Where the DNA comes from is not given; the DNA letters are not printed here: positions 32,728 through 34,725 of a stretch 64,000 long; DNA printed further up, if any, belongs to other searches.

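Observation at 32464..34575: GmrSD-family (DUF262-DUF1524) putative type IV restriction enzyme next to a DUF1232 membrane protein: a small candidate defence islet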

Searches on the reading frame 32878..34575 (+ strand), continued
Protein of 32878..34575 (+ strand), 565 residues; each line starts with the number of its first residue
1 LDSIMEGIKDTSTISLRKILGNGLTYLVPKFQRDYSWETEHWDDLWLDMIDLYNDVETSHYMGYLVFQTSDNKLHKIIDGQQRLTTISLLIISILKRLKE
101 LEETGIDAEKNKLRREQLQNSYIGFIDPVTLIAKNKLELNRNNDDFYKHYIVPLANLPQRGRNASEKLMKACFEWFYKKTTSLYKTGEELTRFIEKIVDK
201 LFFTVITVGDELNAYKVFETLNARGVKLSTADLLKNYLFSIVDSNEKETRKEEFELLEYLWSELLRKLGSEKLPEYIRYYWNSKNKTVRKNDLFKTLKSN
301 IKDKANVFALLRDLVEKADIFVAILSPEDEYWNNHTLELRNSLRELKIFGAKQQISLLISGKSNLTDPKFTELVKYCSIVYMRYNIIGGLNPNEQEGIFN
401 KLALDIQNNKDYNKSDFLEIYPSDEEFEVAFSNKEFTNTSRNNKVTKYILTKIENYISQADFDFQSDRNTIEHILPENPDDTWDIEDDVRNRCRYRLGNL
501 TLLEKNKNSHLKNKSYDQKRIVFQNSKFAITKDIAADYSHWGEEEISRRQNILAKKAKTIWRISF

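Call 48: search_protein_families(library=pfam, proteins=[L026:9663-10004:+, L018:9669-10004:+, L031:4802-5143:+, L007:9473-9832:+, L005:9404-9847:+, L007:6178-9345:+, L007:11811-12386:+, L007:12383-14665:+, L026:11699-13417:+, L019:11696-13375:+], max_evalue=0.01)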
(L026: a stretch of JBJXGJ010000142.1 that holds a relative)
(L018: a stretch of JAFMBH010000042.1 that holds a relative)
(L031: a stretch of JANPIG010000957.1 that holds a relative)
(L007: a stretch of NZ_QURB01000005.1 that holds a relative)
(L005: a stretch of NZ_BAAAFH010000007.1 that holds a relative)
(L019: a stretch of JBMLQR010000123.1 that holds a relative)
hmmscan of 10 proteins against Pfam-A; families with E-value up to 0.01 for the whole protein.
L026:9663-10004:+ (113 aa): 4 families
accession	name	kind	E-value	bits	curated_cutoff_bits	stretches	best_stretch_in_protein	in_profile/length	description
PF01381.28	HTH_3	-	2.2e-11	44.1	23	1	19-72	1-54/55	Helix-turn-helix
PF13560.12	HTH_31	-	3.6e-08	34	27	1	15-72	2-60/64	Helix-turn-helix domain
PF12844.13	HTH_19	-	9.5e-08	32.3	30.2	1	19-74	4-59/64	Helix-turn-helix domain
PF13443.12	HTH_26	-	0.0036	17.9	22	1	19-75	2-59/63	Cro/C1-type HTH DNA-binding domain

L018:9669-10004:+ (111 aa): 5 families
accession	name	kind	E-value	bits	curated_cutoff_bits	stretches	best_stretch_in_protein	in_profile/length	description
PF01381.28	HTH_3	-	2.7e-11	43.8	23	1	19-73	1-55/55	Helix-turn-helix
PF12844.13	HTH_19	-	2e-08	34.5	30.2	1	16-74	1-59/64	Helix-turn-helix domain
PF13560.12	HTH_31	-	7.4e-07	29.8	27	1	15-69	2-57/64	Helix-turn-helix domain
PF13413.12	HTH_25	-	0.00085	19.5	24.6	1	19-51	2-34/62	Helix-turn-helix domain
PF13744.12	HTH_37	-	0.006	16.8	27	1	14-51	18-55/80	Helix-turn-helix domain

L031:4802-5143:+ (113 aa): 1 family
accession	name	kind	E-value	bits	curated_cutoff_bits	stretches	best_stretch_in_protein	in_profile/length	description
PF08869.16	XisI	-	2.5e-35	121.6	25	1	1-112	1-110/110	XisI protein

L007:9473-9832:+ (119 aa): 2 families
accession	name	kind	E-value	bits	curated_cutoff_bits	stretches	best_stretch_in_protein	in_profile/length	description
PF23169.1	HalD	-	0.00054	19.9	26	1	41-118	29-104/228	Halogenase D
PF12729.13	4HB_MCP_1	-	0.0091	16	27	0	8-109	13-116/181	Four helix bundle sensory module for signal transduction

L005:9404-9847:+ (147 aa): 0 families

L007:6178-9345:+ (1055 aa): 15 families
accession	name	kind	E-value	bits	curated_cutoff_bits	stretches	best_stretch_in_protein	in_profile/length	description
PF02518.31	HATPase_c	-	1.5e-26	93.5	26.4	1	646-755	3-109/111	Histidine kinase-, DNA gyrase B-, and HSP90-like ATPase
PF00072.30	Response_reg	-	4.1e-26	91.8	30.2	1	801-911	1-110/111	Response regulator receiver domain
PF13424.12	TPR_12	-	1.6e-23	83.1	30.1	3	297-356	10-71/77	Tetratricopeptide repeat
PF12833.13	HTH_18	-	1.2e-21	77.2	33.6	1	969-1046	1-79/80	Helix-turn-helix domain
PF17874.7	TPR_MalT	-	7.5e-18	65.3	45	2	278-475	68-256/336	MalT-like TPR region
PF00512.31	HisKA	-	1.3e-16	60.9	26.9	1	529-592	2-65/66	His Kinase A (phospho-acceptor) domain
PF07719.23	TPR_2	-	2.5e-11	43.2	27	1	172-201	3-32/34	Tetratricopeptide repeat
PF00165.29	HTH_AraC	-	3.2e-11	43.5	26.6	1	1010-1045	7-41/42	Bacterial regulatory helix-turn-helix proteins, AraC family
PF00515.34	TPR_1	-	8.1e-10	38.6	27.8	0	176-199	7-30/34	Tetratricopeptide repeat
PF13374.12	TPR_10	-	1.4e-06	28.5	27.5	0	298-317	10-29/42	Tetratricopeptide repeat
PF14559.12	TPR_19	-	2.5e-06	28.1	25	1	301-353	2-48/68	Tetratricopeptide repeat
PF13181.12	TPR_8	-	1.1e-05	25.6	25.7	0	92-115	3-26/34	Tetratricopeptide repeat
PF13428.12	TPR_14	-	1.2e-05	25.9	23.5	0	298-318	9-29/44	Tetratricopeptide repeat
PF13176.12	TPR_7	-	0.00012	22.3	27.9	0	297-316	6-25/36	Tetratricopeptide repeat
PF25068.1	ARM_TT21_4th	-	0.0032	18.2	30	0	324-398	26-101/153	Tetratricopeptide repeat protein 21 forth ARM domain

L007:11811-12386:+ (191 aa): 2 families
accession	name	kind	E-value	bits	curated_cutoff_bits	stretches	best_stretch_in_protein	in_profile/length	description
PF00265.24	TK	-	6e-56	189.5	20.6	1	14-186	1-176/176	Thymidine kinase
PF24734.1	DUF7685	-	0.0063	16.8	27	0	175-188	21-34/43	Domain of unknown function (DUF7685)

L007:12383-14665:+ (760 aa): 3 families
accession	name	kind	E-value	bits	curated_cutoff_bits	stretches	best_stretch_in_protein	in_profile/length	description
PF01168.26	Ala_racemase_N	-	1.2e-53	182.5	24.1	1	404-624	2-219/220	Alanine racemase, N-terminal domain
PF00842.27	Ala_racemase_C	-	1e-45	154.8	25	1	636-758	2-127/127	Alanine racemase, C-terminal domain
PF08245.18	Mur_ligase_M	-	2.3e-16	60.8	24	1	110-215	1-114/200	Mur ligase middle domain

L026:11699-13417:+ (572 aa): 1 family
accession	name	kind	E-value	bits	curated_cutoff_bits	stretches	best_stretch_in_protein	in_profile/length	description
PF01555.25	N6_N4_Mtase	-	1.3e-35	123.8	26.7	1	63-384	1-205/221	DNA methylase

L019:11696-13375:+ (559 aa): 1 family
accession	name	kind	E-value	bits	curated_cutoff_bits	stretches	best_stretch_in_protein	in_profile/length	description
PF01555.25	N6_N4_Mtase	-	1.9e-34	120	26.7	1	63-407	1-218/221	DNA methylase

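Call 50: predict_structure(alignment_id=A1)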
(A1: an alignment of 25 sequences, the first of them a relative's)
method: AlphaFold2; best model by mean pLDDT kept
length: 561 residues; sequences in the alignment: 25
mean_pLDDT: 76.5   pTM: 0.62
mean pLDDT of the five models: 76.5, 76.1, 75.9, 75.3, 72.5
residues with pLDDT >= 90: 161; 70-90: 241; 50-70: 85; < 50: 74
segments of 3 or more residues with pLDDT < 50: 1-32, 120-158, 220-222
pLDDT, mean of each block of 10 residues (from residue 1): 35 40 36 63 85 73 59 62 79 87 87 70 39 29 35 42 68 88 89 72 57 56 60 74 64 83 76 93 85 87 91 92 88 91 90 96 95 94 83 93 94 91 92 87 93 89 86 76 84 90 81 86 90 77 92 93 84
secondary structure, 60 per line:
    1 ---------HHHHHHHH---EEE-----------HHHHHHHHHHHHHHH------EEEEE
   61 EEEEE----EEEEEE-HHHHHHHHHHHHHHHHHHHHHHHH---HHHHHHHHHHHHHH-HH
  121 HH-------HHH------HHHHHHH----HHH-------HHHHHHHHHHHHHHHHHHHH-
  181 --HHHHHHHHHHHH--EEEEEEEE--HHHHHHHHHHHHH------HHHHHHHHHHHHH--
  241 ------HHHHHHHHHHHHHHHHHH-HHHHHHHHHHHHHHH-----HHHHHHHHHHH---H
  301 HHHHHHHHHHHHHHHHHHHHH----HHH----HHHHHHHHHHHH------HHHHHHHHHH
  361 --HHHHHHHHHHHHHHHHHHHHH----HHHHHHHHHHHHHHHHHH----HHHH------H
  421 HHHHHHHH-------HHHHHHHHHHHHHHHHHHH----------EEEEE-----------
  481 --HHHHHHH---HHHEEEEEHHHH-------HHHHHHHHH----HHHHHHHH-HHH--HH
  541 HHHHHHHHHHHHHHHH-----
elements in order: H10-17 E21-23 H35-49 E56-65 E70-75 H77-100 H104-117 H119-122 H139-145 H160-179 H183-194 E197-204 H207-219 H226-238 H247-264 H266-280 H286-296 H300-321 H333-344 H351-360 H363-383 H388-405 H410-413 H420-428 H436-454 E465-469 H483-489 E496-500 H501-504 H512-520 H525-532 H539-556

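Call 51: find_encoding_contigs(protein=P0007, flank=8000, max_places=1)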
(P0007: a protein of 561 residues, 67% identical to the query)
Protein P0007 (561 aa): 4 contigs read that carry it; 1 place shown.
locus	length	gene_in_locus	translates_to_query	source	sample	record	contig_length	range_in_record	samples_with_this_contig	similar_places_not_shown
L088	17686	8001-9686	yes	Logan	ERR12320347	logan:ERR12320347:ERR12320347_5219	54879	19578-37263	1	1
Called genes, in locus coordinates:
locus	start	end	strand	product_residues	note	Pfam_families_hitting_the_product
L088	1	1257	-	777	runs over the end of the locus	PF01186:Lysyl_oxidase, PF18962:Por_Secre_tail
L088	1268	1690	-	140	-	PF04170:NlpE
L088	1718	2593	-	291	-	PF01223:Endonuclease_NS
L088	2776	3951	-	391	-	PF02540:NAD_synthase, PF03054:tRNA_Me_trans, PF20259:tRNA_Me_trans_M, PF20258:tRNA_Me_trans_C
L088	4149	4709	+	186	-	PF01872:RibD_C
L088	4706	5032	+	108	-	PF01022:HTH_5, PF12802:MarR_2 (weak), PF12840:HTH_20, PF08279:HTH_11 (weak)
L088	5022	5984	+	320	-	PF08327:AHSA1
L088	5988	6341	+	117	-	PF08818:DUF1801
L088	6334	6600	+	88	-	-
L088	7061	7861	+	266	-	PF14355:Abi_C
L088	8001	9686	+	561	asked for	PF03235:GmrSD_N, PF07510:GmrSD_C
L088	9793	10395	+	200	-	PF16264:SatD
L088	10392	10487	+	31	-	PF11750:DUF3307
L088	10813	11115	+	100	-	-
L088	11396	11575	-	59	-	-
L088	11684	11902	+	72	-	PF13443:HTH_26, PF01381:HTH_3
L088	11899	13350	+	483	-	PF12161:HsdM_N, PF02384:N6_Mtase, PF07669:Eco57I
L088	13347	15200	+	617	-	PF01420:Methylase_S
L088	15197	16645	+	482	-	PF04326:SLFN_AlbA_2, PF13749:HATPase_c_4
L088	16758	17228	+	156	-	-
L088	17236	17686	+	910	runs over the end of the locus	PF24406:nSTAND_NTPase4 (weak)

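Call 52: find_encoding_contigs(protein=P0012, flank=8000, max_places=1)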
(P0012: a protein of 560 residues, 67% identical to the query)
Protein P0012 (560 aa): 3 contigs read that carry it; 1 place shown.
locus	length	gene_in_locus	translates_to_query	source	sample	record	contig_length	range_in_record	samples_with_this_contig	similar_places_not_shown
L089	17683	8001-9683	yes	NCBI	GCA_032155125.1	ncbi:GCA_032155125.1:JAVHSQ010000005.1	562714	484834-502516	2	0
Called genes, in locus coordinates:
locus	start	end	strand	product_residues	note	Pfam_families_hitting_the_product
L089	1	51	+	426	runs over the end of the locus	PF13102:Phage_int_SAM_5 (weak), PF00589:Phage_integrase (weak)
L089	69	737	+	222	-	-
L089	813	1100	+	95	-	PF12728:HTH_17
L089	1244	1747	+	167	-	-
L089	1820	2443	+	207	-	-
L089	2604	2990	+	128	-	PF05713:MobC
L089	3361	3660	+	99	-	-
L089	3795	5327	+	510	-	PF12161:HsdM_N, PF02384:N6_Mtase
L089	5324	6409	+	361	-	PF17761:DUF1016_N, PF06250:YhcG_C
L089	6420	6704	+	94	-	-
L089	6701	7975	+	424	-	PF01420:Methylase_S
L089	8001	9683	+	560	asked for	PF03235:GmrSD_N, PF07510:GmrSD_C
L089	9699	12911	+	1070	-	PF04313:HSDR_N, PF04851:ResIII, PF18766:SWI2_SNF2, PF22679:T1R_D3-like, PF11867:T1RH-like_C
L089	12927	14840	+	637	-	PF13304:AAA_21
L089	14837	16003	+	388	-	-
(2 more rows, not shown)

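Call 53: find_encoding_contigs(protein=P0022, flank=8000, max_places=1)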
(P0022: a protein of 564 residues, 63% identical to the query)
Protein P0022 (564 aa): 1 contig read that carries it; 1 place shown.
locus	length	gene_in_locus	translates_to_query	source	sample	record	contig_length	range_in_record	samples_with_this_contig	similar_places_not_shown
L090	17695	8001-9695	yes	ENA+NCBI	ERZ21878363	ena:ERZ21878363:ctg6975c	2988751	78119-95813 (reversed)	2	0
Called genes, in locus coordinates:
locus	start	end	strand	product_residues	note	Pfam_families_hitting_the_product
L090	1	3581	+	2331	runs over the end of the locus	PF00501:AMP-binding, PF13193:AMP-binding_C (faint), PF00550:PP-binding, PF00668:Condensation, PF00551:Formyl_trans_N, PF00501:AMP-binding, PF00550:PP-binding, PF00975:Thioesterase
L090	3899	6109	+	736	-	PF12161:HsdM_N, PF02384:N6_Mtase, PF04480:DUF559, PF18741:MTES_1575 (weak)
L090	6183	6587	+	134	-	PF08780:NTase_sub_bind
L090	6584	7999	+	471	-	PF01909:NTP_transf_2 (weak), PF18765:Polbeta, PF01420:Methylase_S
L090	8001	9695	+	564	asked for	PF03235:GmrSD_N, PF07510:GmrSD_C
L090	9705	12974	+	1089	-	PF04313:HSDR_N, PF04851:ResIII, PF18766:SWI2_SNF2, PF22679:T1R_D3-like, PF11867:T1RH-like_C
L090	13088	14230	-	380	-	PF02518:HATPase_c, PF14501:HATPase_c_5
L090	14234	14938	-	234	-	PF01648:ACPS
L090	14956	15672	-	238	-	-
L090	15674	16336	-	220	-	PF04536:TPM_phosphatase (faint)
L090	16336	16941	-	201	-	PF04011:LemA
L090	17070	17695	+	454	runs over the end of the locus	PF01554:MatE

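Call 55: fold_search(model_id=the predicted structure, library=pdb)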
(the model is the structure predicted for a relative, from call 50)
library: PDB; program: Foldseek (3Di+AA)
matches with E <= 10: 24; with E <= 0.001: 8
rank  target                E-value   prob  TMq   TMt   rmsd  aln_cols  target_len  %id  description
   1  9jfl_A                3.8e-16  1.00  0.58  0.55   8.7       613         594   20  Molecular basis of the phosphorothioation-sensing antiphage defence system DndBCDE-DndI (released 2024-12-11)
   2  9jfl_B                1.3e-13  1.00  0.55  0.53   8.6       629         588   20  Molecular basis of the phosphorothioation-sensing antiphage defence system DndBCDE-DndI (released 2024-12-11)
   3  7drr_A                9.4e-09  1.00  0.46  0.35  18.2       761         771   14  Structure of SspE-R100A protein (released 2022-06-29)
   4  7dri_D                3.3e-04  1.00  0.39  0.46   9.3       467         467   13  Structure of SspE_CTD_41658 (released 2022-06-29)
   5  7p9k_A                4.0e-04  1.00  0.35  0.34  18.9       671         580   14  BrxU, GmrSD-family Type IV restriction enzyme (released 2021-12-08)
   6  7dri_B                4.2e-04  1.00  0.38  0.45   9.6       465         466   14  Structure of SspE_CTD_41658 (released 2022-06-29)
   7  7p9m_B                6.8e-04  1.00  0.32  0.33  19.2       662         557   13  BrxU, GmrSD-family Type IV restriction enzyme (released 2021-12-08)
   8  7dri_A                7.1e-04  1.00  0.37  0.43  10.5       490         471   13  Structure of SspE_CTD_41658 (released 2022-06-29)
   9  7dri_C                1.5e-03  1.00  0.39  0.46   9.4       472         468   13  Structure of SspE_CTD_41658 (released 2022-06-29)
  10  7bzb                  2.4e+00  0.02  0.11  0.11  26.6       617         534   10  Crystal structure of plant sesterterpene synthase AtTPS18 (released 2020-09-23)
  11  8ug6_A                4.7e+00  0.02  0.10  0.12  23.7       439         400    9  Mus musculus Otopetrin 2 (mOTOP2) in pH 5.0 (released 2024-08-21)
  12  7bzc                  5.6e+00  0.01  0.11  0.11  26.5       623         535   10  Crystal structure of plant sesterterpene synthase AtTPS18 complexed with farnesyl thiolodiphosphate (FSPP) (released 2020-09-23)
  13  7tby_A                6.7e+00  0.01  0.09  0.04  29.3       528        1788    9  The structure of human ABCA1 in nanodisc (released 2022-01-26)
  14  7tbw_A                6.7e+00  0.01  0.06  0.03  30.9       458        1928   12  The structure of ATP-bound ABCA1 (released 2022-01-26)
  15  4yxz                  7.0e+00  0.02  0.10  0.16  19.2       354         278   12  Computationally designed left-handed alpha/alpha toroid with 9 repeats (released 2015-12-16)
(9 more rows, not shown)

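Call 67: search_dna_similar(query=window:32890-34575:+, collection=phages, mode=protein, max_evalue=1e-20, max_rows=8)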
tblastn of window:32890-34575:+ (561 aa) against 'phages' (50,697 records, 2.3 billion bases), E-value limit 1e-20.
Records with a match: 2; places in all: 2; records where one place covers at least 80% of the query: 2.
Best place of each record, by identity: <60% 2.
By first word of the organism name: Listeria 2.
By host as written in the record: Listeria monocytogenes 2.
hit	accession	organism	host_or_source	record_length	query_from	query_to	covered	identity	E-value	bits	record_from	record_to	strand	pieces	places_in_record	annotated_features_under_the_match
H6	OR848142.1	Listeria phage LM 4-14-1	Listeria monocytogenes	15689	22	559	96%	27.9%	1e-47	184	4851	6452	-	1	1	record has no annotation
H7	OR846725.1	Listeria phage LM 4-11-1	Listeria monocytogenes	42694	22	559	96%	27.9%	1e-47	184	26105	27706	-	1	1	record has no annotation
